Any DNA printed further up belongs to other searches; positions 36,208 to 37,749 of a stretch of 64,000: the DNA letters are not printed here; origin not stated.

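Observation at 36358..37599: Outer-membrane beta-barrel carrying an N-terminal CxxCH haem-binding motif, adjacent to the metal-efflux island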

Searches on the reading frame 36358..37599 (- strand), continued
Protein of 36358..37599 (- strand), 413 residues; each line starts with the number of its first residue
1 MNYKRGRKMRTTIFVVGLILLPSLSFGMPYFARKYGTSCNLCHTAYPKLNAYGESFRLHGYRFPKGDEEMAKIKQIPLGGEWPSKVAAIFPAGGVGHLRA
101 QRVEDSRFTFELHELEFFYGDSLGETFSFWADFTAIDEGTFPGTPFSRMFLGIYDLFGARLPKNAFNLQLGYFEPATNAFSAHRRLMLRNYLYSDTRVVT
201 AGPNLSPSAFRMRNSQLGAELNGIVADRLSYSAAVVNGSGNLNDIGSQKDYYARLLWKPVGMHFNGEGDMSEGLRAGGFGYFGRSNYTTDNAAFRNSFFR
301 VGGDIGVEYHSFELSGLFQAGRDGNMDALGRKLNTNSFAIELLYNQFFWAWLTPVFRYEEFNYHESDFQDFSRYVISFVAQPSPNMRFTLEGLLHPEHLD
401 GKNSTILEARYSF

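Call 59: find_encoding_contigs(protein=P0004, flank=8000, max_places=1)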
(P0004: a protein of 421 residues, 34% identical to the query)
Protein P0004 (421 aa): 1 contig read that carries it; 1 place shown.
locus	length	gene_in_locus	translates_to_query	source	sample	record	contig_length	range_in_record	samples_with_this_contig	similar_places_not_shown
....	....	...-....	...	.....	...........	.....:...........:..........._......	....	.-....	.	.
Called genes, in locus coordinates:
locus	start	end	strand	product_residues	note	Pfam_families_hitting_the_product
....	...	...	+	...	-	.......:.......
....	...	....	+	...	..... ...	-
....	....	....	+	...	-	-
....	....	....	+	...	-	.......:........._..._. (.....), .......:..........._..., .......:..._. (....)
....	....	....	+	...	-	-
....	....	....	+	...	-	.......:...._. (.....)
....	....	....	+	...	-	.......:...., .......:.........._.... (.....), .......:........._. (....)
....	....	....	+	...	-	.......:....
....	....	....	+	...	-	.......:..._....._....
